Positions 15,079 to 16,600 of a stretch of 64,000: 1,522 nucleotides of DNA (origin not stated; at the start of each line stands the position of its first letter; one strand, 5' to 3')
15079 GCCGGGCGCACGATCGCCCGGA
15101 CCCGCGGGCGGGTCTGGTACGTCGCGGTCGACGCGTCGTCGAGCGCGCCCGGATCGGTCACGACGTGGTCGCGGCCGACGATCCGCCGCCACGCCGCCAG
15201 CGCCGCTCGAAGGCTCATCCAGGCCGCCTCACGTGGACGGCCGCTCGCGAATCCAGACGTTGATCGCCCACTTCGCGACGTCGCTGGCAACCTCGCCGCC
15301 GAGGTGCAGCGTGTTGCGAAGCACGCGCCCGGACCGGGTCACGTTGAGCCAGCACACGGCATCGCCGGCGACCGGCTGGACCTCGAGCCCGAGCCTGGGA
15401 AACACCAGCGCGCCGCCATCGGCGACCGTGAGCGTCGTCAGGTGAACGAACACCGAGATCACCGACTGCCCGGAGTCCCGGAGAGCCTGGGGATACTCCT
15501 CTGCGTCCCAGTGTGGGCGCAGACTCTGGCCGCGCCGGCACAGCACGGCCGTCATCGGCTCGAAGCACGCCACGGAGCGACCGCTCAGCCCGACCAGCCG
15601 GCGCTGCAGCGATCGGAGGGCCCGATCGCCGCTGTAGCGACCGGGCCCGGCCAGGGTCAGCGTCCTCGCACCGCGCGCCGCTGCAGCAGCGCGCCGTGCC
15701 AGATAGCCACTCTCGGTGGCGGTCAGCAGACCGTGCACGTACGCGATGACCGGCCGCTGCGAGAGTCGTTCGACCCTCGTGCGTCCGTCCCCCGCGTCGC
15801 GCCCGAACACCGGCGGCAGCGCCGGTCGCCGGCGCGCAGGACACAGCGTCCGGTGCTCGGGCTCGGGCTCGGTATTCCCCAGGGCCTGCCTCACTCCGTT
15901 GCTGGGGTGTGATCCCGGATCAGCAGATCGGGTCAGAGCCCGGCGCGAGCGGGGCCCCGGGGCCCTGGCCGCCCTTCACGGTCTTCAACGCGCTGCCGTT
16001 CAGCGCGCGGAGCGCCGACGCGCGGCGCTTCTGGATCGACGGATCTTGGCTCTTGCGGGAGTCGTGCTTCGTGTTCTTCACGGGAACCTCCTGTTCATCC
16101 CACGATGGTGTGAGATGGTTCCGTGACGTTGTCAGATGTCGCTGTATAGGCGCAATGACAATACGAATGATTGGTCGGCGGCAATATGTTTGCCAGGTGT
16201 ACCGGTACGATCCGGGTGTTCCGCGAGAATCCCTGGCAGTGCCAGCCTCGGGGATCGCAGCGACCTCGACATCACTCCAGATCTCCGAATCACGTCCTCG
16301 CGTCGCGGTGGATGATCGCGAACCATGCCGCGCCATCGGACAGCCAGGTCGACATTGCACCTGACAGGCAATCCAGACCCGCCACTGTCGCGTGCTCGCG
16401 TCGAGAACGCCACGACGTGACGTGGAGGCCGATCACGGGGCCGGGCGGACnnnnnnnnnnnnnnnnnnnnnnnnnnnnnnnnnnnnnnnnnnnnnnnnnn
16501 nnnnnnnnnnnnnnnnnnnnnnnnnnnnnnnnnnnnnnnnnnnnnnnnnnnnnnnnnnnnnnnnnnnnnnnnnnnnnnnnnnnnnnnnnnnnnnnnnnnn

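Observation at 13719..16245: Sigma-54-driven operon: double-glycine-leader 53-aa peptide + prolyl-4-hydroxylase-like 2OG oxygenase + VAO/PCMH-type flavoprotein (candidate undescribed RiPP-like pathway)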

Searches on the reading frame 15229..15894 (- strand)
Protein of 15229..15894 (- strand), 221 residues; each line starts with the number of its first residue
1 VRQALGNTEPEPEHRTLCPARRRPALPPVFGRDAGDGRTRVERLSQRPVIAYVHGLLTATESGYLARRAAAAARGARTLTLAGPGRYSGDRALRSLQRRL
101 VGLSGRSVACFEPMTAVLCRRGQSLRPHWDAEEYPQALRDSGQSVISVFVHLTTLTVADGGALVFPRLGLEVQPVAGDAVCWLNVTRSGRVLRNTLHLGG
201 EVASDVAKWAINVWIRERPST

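Call 3: search_protein_families(library=pfam, proteins=[window:15229-15894:-], max_evalue=0.1)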
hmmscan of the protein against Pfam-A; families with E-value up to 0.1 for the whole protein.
window:15229-15894:- (221 aa): 1 family
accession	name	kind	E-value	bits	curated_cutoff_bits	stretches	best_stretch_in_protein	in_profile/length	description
PF13640.12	2OG-FeII_Oxy_3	-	7.9e-08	33.6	27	1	120-216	7-98/98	2OG-Fe(II) oxygenase superfamily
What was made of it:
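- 15229..15894 (-): Peptidyl-prolyl-4-hydroxylase-like 2OG/Fe(II) oxygenase, 221 aa. It has His128-x-Asp130, His197 and Lys208. The first ~27 residues are predicted to be disordered. PF13640 (call 3).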

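Call 4: search_protein_families(library=ncbifam, proteins=[window:15229-15894:-], max_evalue=0.1)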
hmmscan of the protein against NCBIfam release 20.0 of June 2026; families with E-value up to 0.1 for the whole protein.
window:15229-15894:- (221 aa): 0 families

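Call 14: find_homologous_proteins(query=window:15229-15894:-)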
Query window:15229-15894:- (221 aa): 25 proteins with E <= 0.001 among 8000 candidates.
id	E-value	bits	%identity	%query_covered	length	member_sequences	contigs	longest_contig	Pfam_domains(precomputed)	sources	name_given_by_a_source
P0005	5.9e-142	489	100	100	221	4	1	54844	PF13640.13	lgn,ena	-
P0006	1.1e-97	344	83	89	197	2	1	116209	PF13640.13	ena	-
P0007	9.3e-96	338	73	100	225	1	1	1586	PF13640.13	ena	-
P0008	2.8e-95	336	73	96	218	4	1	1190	PF13640.13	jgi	jgi:2OG-Fe(II) oxygenase superfamily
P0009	1.4e-94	334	79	89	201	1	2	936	PF13640.13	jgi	jgi:prolyl 4-hydroxylase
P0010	5.7e-89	315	71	98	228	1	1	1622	PF13640.13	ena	-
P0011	6.1e-89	315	79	86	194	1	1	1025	PF13640.13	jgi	jgi:prolyl 4-hydroxylase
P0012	2.8e-88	313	72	92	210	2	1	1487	PF13640.13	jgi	jgi:hypothetical protein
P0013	5.3e-88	312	76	88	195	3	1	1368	PF13640.13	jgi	jgi:prolyl 4-hydroxylase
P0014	2.5e-86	307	69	100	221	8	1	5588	PF13640.13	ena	-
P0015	3.7e-86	306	69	99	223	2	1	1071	PF13640.13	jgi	jgi:hypothetical protein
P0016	3.1e-83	297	75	80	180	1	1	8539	PF13640.13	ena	-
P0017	6.9e-83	296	73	89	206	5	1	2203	PF13640.13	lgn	-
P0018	2.2e-81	291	79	76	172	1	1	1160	PF13640.13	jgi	jgi:prolyl 4-hydroxylase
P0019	2.4e-81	290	74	81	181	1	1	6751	PF13640.13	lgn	-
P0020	3.9e-81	290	76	81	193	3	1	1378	PF13640.13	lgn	-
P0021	1.2e-80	288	71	88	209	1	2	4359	PF13640.13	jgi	jgi:hypothetical protein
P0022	1.6e-80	288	72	87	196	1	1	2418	PF13640.13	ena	-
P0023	4.6e-79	283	74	81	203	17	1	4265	PF13640.13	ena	-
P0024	1.7e-77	278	71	85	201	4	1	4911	PF13640.13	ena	-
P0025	3.7e-77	277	71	86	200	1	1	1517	PF13640.13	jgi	jgi:hypothetical protein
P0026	1.7e-74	268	75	80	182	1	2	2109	PF13640.13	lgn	-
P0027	2.9e-73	264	73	81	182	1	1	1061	PF13640.13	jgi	jgi:prolyl 4-hydroxylase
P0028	2.1e-69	251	69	82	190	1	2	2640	PF13640.13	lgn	-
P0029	6.4e-61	224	74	63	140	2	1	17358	PF13640.13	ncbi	-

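Call 16: find_related_loci(query=A3, collection=genome_contigs, flank=4000)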
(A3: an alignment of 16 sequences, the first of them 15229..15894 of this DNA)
Query A3 (221 aa) in genome_contigs; peptide patterns used: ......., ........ (x = any residue, [..] = any of these).
222 stretches matched a pattern; 1 encode a relative of the query (tblastn E <= 1e-3); 1 distinct loci.
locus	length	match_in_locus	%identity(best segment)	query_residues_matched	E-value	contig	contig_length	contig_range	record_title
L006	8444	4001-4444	29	72-218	3e-8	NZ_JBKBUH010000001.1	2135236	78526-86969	MAG: Phenylobacterium sp. isolate 21I_069.bin.59 NODE_2_length_2135236_cov_19.808859, whole genome shotgun sequence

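Call 17: find_related_loci(query=A3, collection=metagenome_contigs, flank=4000)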
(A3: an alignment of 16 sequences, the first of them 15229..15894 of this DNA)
Query A3 (221 aa) in metagenome_contigs; peptide patterns used: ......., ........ (x = any residue, [..] = any of these).
162 stretches matched a pattern; 5 encode a relative of the query (tblastn E <= 1e-3); 5 distinct loci.
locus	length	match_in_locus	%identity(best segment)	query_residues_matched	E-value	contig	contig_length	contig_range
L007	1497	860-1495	72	1-211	1e-101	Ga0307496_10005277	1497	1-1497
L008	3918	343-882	76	41-220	9e-88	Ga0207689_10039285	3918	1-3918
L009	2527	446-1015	71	24-217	5e-85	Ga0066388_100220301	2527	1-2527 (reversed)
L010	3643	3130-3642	76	41-211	2e-82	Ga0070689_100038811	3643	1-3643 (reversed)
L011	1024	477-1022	69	5-185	3e-81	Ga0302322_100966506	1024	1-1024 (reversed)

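Call 20: find_encoding_contigs(protein=P0006, flank=10000)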
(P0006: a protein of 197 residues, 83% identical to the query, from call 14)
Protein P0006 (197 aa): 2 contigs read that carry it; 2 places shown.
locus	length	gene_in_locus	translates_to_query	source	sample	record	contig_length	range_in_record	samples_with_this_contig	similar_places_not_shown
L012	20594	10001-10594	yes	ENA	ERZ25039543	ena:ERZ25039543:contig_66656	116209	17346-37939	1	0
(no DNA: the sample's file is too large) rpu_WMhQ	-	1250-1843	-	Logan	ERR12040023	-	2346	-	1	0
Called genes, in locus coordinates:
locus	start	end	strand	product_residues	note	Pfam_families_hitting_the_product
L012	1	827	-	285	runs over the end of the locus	-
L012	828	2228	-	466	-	-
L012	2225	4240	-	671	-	-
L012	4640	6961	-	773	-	PF08447:PAS_3, PF08448:PAS_4 (weak), PF13426:PAS_9 (faint), PF08447:PAS_3, PF02518:HATPase_c, PF00072:Response_reg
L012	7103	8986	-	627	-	PF00069:Pkinase, PF07714:PK_Tyr_Ser-Thr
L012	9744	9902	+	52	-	-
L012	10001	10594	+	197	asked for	PF13640:2OG-FeII_Oxy_3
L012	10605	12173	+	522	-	PF01565:FAD_binding_4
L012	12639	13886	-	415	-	-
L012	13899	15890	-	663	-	PF00069:Pkinase, PF07714:PK_Tyr_Ser-Thr, PF01636:APH (faint)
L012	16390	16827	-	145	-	PF03795:YCII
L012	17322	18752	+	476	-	PF01425:Amidase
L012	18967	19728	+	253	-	PF12849:PBP_like_2 (faint), PF13531:SBP_bac_11, PF01547:SBP_bac_1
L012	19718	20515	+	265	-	PF00528:BPD_transp_1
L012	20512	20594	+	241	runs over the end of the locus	PF02463:SMC_N (weak), PF00005:ABC_tran, PF13304:AAA_21 (faint)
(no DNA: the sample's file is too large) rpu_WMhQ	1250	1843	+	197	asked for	PF13640:2OG-FeII_Oxy_3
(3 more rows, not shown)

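Call 21: find_encoding_contigs(protein=P0029, flank=10000)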
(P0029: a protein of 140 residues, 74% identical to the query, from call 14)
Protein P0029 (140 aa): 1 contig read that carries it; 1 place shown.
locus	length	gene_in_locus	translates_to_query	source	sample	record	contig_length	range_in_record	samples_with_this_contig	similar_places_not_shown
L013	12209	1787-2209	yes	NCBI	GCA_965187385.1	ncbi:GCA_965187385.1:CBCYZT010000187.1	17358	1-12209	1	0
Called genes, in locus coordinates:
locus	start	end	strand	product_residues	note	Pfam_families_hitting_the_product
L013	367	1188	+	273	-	PF08007:JmjC_2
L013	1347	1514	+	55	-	-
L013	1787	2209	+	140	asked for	PF13640:2OG-FeII_Oxy_3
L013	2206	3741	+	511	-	PF01565:FAD_binding_4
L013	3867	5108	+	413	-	PF05977:MFS_3, PF07690:MFS_1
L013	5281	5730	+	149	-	-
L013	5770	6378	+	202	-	-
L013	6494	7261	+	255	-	PF00413:Peptidase_M10 (weak)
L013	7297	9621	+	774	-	PF00656:Peptidase_C14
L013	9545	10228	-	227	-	-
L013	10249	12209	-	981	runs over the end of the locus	PF13490:zf-HC2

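Call 22: find_encoding_contigs(protein=P0016, flank=8000)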
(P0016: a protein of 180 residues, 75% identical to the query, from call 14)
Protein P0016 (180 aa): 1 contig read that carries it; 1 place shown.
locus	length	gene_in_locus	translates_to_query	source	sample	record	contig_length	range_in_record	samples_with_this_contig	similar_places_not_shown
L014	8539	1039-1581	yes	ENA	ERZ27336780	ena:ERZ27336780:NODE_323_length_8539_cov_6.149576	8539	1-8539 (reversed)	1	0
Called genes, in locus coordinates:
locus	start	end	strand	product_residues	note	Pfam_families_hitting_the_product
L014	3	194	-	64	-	?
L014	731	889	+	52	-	-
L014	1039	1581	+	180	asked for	PF13640:2OG-FeII_Oxy_3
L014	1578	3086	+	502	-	PF01565:FAD_binding_4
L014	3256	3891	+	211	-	-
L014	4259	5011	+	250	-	-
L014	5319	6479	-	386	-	-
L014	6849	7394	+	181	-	PF01909:NTP_transf_2 (faint), PF18765:Polbeta (weak)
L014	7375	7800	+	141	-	-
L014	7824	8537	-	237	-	?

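Call 23: find_encoding_contigs(protein=P0019, flank=8000)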
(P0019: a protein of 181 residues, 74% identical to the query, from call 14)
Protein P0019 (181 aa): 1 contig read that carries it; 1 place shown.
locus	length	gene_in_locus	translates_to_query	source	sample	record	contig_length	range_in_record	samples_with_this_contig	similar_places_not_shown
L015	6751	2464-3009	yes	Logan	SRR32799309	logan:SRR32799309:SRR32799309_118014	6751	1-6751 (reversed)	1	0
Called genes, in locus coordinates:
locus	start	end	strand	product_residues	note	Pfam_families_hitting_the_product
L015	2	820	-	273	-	?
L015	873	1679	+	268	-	PF08281:Sigma70_r4_2 (weak)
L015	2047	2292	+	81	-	-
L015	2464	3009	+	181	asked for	PF13640:2OG-FeII_Oxy_3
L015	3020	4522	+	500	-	PF01565:FAD_binding_4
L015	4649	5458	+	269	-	PF00491:Arginase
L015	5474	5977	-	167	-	PF00355:Rieske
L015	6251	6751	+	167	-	?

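Call 24: find_encoding_contigs(protein=P0014, flank=8000)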
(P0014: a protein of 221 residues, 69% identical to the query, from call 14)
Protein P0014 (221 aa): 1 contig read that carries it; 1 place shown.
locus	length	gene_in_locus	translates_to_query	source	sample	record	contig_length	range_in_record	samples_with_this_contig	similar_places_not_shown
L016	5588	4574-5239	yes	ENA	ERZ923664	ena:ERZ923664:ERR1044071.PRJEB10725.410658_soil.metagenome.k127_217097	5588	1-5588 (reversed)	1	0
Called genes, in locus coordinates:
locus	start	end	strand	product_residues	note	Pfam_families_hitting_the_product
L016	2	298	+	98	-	?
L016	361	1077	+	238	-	PF00702:Hydrolase, PF13419:HAD_2, PF13242:Hydrolase_like (weak)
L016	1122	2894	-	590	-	-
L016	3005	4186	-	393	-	PF06441:EHN, PF00561:Abhydrolase_1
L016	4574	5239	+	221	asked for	PF13640:2OG-FeII_Oxy_3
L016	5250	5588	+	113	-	?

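Call 25: find_encoding_contigs(protein=P0024, flank=8000)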
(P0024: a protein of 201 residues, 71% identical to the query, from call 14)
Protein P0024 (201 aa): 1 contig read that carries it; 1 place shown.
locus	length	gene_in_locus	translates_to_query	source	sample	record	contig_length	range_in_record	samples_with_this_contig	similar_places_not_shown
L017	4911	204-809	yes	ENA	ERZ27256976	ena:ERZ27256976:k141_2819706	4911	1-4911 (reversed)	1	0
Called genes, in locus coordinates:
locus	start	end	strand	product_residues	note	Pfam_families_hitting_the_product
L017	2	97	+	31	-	?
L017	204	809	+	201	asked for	PF13640:2OG-FeII_Oxy_3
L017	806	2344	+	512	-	PF01565:FAD_binding_4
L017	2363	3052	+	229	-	PF00702:Hydrolase, PF12710:HAD (faint), PF13419:HAD_2, PF13242:Hydrolase_like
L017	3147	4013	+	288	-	-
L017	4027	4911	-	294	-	?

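Call 28: search_solved_structures(query=A3, max_evalue=0.1, show_alignments=2)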
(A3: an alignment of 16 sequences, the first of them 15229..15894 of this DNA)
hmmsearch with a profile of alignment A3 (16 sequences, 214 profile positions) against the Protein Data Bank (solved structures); distinct sequences matched with E-value up to 0.1: 9.
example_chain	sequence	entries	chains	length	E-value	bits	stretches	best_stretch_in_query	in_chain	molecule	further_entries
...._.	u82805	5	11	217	7.4e-11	45.2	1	22-210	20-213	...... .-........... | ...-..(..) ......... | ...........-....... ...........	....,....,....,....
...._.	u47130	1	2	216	7.9e-11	45.1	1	23-210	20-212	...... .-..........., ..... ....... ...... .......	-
5iax_A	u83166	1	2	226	8.3e-11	45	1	22-210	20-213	Procollagen-Proline Dioxygenase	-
2jij_A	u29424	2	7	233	3.3e-09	39.8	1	24-210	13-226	PROLYL-4 HYDROXYLASE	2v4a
3gze_A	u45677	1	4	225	4.1e-09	39.5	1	28-210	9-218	Predicted protein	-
2jig_A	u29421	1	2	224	4.3e-09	39.4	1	29-210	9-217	PROLYL-4 HYDROXYLASE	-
7zsc_A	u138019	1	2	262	4.8e-09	39.2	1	81-212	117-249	Prolyl 4-hydroxylase subunit alpha-2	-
5c5t_A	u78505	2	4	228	0.0001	25.1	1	104-210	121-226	Prolyl 4-hydroxylase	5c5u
6tp5_A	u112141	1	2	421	0.00062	22.5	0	162-213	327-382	Transmembrane prolyl 4-hydroxylase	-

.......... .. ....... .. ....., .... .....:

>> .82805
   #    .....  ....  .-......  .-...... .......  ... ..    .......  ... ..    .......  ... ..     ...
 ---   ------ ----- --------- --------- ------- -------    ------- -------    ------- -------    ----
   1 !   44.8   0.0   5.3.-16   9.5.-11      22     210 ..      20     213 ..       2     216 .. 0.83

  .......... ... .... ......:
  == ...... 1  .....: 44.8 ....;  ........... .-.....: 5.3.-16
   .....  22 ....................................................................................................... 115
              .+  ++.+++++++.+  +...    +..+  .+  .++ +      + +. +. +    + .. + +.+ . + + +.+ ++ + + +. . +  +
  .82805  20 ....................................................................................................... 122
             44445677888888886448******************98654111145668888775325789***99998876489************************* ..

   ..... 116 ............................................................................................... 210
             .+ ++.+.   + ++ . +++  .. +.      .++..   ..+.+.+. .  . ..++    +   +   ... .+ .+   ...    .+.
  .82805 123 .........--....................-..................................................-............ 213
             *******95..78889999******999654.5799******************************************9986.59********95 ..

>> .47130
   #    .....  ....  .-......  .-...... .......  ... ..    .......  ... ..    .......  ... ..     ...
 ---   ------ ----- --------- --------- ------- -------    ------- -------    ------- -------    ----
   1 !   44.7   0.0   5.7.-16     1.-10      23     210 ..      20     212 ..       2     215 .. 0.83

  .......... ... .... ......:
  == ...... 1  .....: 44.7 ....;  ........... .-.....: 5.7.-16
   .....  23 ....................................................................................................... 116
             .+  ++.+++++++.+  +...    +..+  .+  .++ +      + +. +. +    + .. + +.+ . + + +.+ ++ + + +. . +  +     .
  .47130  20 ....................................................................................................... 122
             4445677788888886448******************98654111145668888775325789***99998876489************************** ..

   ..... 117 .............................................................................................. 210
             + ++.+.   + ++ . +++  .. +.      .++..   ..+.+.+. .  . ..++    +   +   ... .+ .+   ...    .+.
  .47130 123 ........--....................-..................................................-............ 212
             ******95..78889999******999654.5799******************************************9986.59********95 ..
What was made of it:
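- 15229..15894 (-): Profile search of the PDB gives B. anthracis P4H at 7e-11 (call 28).
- On Peptidyl prolyl 4-hydroxylase (2OG/Fe(II) oxygenase, PF13640): The PDB profile search gives only P4Hs (call 28).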

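Call 70: predict_structure(alignment_id=A3)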
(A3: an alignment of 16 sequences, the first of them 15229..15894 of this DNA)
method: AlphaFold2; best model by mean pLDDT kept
length: 221 residues; sequences in the alignment: 16
mean_pLDDT: 80.3   pTM: 0.78
mean pLDDT of the five models: 80.3, 79.4, 75.8, 71.4, 46.8
residues with pLDDT >= 90: 114; 70-90: 56; 50-70: 22; < 50: 29
segments of 3 or more residues with pLDDT < 50: 1-4, 6-27
pLDDT, mean of each block of 10 residues (from residue 1): 44 35 47 65 90 94 95 85 94 96 91 92 73 65 85 94 91 94 80 84 92 83 46
secondary structure, 60 per line:
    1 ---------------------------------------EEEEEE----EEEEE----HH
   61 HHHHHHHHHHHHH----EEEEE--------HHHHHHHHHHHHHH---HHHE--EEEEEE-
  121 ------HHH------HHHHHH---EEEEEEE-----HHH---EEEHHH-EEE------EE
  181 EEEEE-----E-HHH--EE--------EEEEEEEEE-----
elements in order: E40-45 E50-54 H59-73 E78-82 H91-104 E114-119 H136-141 E145-151 E163-165 E170-172 E179-185 E208-216

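Call 72: fold_search(model_id=the predicted structure, library=pdb)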
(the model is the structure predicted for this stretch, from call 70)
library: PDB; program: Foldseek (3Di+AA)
matches with E <= 10: 1188; with E <= 0.001: 249
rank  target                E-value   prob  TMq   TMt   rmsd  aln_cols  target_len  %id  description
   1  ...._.                1.2e-12  1.00  0.64  0.70   4.2       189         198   19  Crystal Structure of a Prolyl 4-Hydroxylase from Bacillus anthracis (released 2009-12-15)
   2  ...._B                2.4e-12  1.00  0.66  0.73   4.2       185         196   17  Crystal Structure of a Prolyl 4-Hydroxylase from Bacillus anthracis (released 2009-12-15)
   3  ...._A                3.6e-12  1.00  0.63  0.70   5.7       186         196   19  Mechanistic and Structural Analysis of Substrate Recognition and Cofactor Binding by an Unusual Bacterial Prolyl Hydro (released 2016-04-27)
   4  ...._B                7.0e-12  1.00  0.65  0.73   3.5       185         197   18  Structural Analysis of Cofactor Binding of a Prolyl 4-Hydroxylase from the Pathogenic Bacterium Bacillus anthracis (released 2016-05-04)
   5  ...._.                7.5e-12  1.00  0.62  0.66   6.5       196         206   18  Structural Analysis of Cofactor Binding of a Prolyl 4-Hydroxylase from the Pathogenic Bacterium Bacillus anthracis (released 2016-05-04)
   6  2jij_A                7.9e-12  1.00  0.67  0.71   4.1       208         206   22  Crystal structure of the apo form of Chlamydomonas reinhardtii prolyl- 4 hydroxylase type I (released 2007-10-30)
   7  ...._A                8.4e-12  1.00  0.66  0.70   5.5       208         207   19  Prolyl 4-Hydroxylase Interacts with and Modifies Elongation Factor Tu (released 2017-10-18)
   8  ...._B                1.1e-11  1.00  0.63  0.70   5.3       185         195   18  Mechanistic and Structural Analysis of Substrate Recognition and Cofactor Binding by an Unusual Bacterial Prolyl Hydro (released 2016-04-27)
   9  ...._B                1.5e-11  1.00  0.63  0.71   5.7       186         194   19  Mechanistic and Structural Analysis of Substrate Recognition and Cofactor Binding by an Unusual Bacterial Prolyl Hydro (released 2016-04-27)
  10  2jij_B                1.5e-11  1.00  0.60  0.66   6.3       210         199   20  Crystal structure of the apo form of Chlamydomonas reinhardtii prolyl- 4 hydroxylase type I (released 2007-10-30)
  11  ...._C                1.5e-11  1.00  0.63  0.69   4.6       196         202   18  Prolyl 4-Hydroxylase Interacts with and Modifies Elongation Factor Tu (released 2017-10-18)
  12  5iax_A                1.7e-11  1.00  0.65  0.71   3.8       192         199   18  Mechanistic and Structural Analysis of Substrate Recognition and Cofactor Binding by an Unusual Bacterial Prolyl Hydro (released 2016-04-27)
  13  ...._A                2.4e-11  1.00  0.64  0.68   5.3       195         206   17  Mechanistic and Structural Analysis of Substrate Recognition and Cofactor Binding by an Unusual Bacterial Prolyl Hydro (released 2016-04-27)
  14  3gze_B                3.4e-11  1.00  0.62  0.73   3.6       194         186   21  Algal prolyl 4-hydroxylase complexed with zinc and (Ser-Pro)5 peptide substrate (released 2009-06-23)
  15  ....                  3.6e-11  1.00  0.62  0.71   3.4       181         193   19  Crystal Structure of a Prolyl 4-Hydroxylase Complexed with Alpha-ketoglutarate from the Pathogenic Bacterium Bacillus an (released 2016-05-04)
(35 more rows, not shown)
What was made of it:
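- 15229..15894 (-): The AF2 model has pLDDT 80, and its 34 best Foldseek hits are all prolyl 4-hydroxylases (calls 70, 72).
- On Peptidyl prolyl 4-hydroxylase (2OG/Fe(II) oxygenase, PF13640): Foldseek ranks 1-34 are all P4Hs, with TM about 0.62-0.67 (call 72).
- B. anthracis P4H with EF-Tu (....) appears in the hit list (call 72). P4Hs of this fold can hydroxylate EF-Tu (call 72).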

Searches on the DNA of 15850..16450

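Call 46: search_rna_families(source=window, start=15850, end=16450, threshold=evalue, max_evalue=1)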
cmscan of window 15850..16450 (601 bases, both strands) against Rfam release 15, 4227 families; matches with E-value up to 1: 0.
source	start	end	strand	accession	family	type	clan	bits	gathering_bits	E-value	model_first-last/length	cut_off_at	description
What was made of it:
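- Tried and rejected: No match at E up to 1 (call 46).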
